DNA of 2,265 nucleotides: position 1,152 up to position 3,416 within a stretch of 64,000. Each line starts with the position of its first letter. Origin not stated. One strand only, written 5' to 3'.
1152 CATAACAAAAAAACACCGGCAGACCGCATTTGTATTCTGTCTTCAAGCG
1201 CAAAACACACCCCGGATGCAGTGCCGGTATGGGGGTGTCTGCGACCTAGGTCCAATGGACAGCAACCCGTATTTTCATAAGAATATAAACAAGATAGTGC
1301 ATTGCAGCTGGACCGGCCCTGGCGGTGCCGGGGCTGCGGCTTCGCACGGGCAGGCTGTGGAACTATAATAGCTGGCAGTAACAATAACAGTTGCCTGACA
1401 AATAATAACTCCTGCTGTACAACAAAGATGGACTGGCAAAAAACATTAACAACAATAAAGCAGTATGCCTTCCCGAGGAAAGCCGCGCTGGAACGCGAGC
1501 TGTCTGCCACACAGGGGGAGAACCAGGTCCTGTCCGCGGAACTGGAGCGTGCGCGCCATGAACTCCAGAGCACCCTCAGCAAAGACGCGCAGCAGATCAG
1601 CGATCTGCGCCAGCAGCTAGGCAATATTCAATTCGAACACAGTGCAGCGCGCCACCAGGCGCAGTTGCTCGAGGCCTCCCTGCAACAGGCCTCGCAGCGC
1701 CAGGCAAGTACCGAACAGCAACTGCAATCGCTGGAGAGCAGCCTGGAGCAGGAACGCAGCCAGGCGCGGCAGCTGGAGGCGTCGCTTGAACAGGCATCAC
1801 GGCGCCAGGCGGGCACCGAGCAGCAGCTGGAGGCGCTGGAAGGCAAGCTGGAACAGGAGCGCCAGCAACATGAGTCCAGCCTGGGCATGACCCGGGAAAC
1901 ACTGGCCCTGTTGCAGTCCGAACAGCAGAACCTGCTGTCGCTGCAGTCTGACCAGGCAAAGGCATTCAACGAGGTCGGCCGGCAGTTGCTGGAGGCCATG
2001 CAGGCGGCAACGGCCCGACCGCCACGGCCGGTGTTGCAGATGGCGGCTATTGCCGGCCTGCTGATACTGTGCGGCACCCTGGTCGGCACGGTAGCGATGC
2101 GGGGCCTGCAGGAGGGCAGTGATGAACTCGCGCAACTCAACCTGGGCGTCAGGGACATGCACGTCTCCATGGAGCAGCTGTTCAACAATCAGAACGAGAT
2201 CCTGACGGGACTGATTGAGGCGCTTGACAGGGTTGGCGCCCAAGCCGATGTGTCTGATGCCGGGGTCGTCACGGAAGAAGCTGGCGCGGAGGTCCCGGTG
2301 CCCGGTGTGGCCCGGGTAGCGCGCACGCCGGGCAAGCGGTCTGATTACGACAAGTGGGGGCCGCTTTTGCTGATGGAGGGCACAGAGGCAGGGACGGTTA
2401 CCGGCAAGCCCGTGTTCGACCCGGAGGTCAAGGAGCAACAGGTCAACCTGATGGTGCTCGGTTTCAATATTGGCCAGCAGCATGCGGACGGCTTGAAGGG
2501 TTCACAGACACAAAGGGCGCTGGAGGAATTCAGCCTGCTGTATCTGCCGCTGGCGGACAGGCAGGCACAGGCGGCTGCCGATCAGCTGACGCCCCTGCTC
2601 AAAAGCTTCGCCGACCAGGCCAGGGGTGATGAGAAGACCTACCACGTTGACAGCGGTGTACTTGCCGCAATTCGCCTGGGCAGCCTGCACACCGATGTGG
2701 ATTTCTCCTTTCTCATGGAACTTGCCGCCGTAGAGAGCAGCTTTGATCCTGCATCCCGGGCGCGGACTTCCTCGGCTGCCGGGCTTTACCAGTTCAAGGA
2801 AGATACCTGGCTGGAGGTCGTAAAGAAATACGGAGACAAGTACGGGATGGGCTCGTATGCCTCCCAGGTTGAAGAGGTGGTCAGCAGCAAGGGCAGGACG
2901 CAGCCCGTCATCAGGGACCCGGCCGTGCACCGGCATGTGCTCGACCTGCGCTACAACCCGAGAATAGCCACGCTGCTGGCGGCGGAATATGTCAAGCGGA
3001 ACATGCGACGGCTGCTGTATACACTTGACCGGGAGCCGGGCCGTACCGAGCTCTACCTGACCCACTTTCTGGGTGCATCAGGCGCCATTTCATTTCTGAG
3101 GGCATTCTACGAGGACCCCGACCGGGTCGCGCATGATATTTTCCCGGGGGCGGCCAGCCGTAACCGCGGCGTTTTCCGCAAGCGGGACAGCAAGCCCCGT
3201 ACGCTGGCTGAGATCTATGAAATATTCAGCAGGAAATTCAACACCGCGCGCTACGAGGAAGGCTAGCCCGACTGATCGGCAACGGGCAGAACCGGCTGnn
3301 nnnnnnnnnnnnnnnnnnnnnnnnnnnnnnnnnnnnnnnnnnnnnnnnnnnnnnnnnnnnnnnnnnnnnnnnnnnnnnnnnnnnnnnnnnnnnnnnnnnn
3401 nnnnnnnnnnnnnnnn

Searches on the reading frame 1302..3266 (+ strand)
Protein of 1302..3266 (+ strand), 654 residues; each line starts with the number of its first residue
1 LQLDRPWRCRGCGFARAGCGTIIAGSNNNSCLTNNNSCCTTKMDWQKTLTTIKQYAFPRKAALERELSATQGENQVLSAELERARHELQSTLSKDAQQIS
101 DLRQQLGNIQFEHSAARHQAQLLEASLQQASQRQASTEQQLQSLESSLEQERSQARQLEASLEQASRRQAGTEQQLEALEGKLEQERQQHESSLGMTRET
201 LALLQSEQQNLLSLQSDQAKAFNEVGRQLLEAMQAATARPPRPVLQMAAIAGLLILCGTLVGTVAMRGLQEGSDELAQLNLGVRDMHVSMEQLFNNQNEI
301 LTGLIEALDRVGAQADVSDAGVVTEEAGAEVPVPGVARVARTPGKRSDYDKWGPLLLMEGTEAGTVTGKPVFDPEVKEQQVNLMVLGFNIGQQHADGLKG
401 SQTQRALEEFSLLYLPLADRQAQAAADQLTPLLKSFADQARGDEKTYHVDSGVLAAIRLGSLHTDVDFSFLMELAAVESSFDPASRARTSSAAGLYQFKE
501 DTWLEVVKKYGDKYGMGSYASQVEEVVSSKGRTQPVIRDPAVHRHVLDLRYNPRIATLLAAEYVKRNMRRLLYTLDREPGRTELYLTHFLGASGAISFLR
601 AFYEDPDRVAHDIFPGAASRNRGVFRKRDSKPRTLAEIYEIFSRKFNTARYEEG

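Call 3: search_protein_families(library=pfam, proteins=[window:1302-3266:+], max_evalue=0.1)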
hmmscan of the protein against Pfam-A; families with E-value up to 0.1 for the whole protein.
window:1302-3266:+ (654 aa): 5 families
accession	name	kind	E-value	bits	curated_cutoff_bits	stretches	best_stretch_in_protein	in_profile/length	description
PF01464.25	SLT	-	2.5e-05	24.3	21.3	1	465-513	11-58/117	Transglycosylase SLT domain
PF00261.25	Tropomyosin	-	0.0029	17.5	38.6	1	70-192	70-199/242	Tropomyosin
PF01471.23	PG_binding_1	-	0.016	15.8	23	1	374-410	3-37/57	Putative peptidoglycan binding domain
PF04632.18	FUSC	-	0.023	13.8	30.9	1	75-259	171-363/660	Fusaric acid resistance protein family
PF05911.16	FPP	-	0.068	11.8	40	1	28-199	661-829/871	Filament-like plant protein, long coiled-coil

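Call 4: search_protein_families(library=ncbifam, proteins=[window:1302-3266:+], max_evalue=0.1)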
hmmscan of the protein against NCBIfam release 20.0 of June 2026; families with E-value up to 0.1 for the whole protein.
window:1302-3266:+ (654 aa): 6 families
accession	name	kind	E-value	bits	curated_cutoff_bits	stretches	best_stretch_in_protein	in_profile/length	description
TIGR02168.1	SMC_prok_B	equivalog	5e-05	21.2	567.35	1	62-224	341-928/1181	chromosome segregation protein SMC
NF038350.1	taxis_HmpF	equivalog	0.00011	20.7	200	1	53-217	383-544/553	pilus motility taxis protein HmpF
NF045487.1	ASRP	equivalog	0.00076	18.2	300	1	60-229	134-487/593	archaea-specific SMC-related protein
TIGR02169.1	SMC_prok_A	equivalog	0.00086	17.1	729.4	1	78-192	684-813/1165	chromosome segregation protein SMC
NF002572.0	PRK02224.1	equivalog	0.0014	17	1087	1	66-211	297-442/888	DNA double-strand break repair ATPase Rad50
NF041378.1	XopZ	subfamily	0.046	11.7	1300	1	74-236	159-330/1292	XopZ family type III secretion system effector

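Call 5: search_protein_families(library=padloc, proteins=[window:1302-3266:+], max_evalue=0.1)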
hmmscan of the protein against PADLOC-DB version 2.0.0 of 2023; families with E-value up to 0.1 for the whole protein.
window:1302-3266:+ (654 aa): 13 families
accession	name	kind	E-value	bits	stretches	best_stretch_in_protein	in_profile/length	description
PDLC03859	LmuB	-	0.00023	18.5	1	63-234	351-487/611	-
PDLC00551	JetC2|JetC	-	0.0021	14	1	79-232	864-1014/1365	DUF3584 domain; MukB-like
PDLC00580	JetC3|JetC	-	0.011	12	1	46-224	233-406/1068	DUF3584 domain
PDLC04892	PDC-S06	-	0.013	11.8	1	87-237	395-545/843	-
PDLC02730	PbeC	-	0.014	12.2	1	75-214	372-509/651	PbeC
PDLC00581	JetC3|JetC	-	0.024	10.4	1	59-223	755-918/1473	DUF3584 domain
PDLC03868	LmuB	-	0.035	10.4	1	58-329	552-817/1035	-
PDLC00518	JetC1|JetC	-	0.035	9.9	1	62-211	284-455/1112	DUF3584 domain; MukB-like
PDLC00519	JetC1|JetC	-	0.048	9.8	1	78-207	685-813/1097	DUF3584 domain; MukB-like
PDLC00006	DruC1|DruC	-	0.058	9.9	0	91-214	156-305/626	Unknown function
PDLC00549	JetC2|JetC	-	0.085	8.5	0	66-206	902-1040/1404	DUF3584 domain; MukB-like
PDLC00582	JetC3|JetC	-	0.091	8.5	0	62-226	383-541/1472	DUF3584 domain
PDLC02668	DndD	-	0.097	9.6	0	62-225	367-526/659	DndD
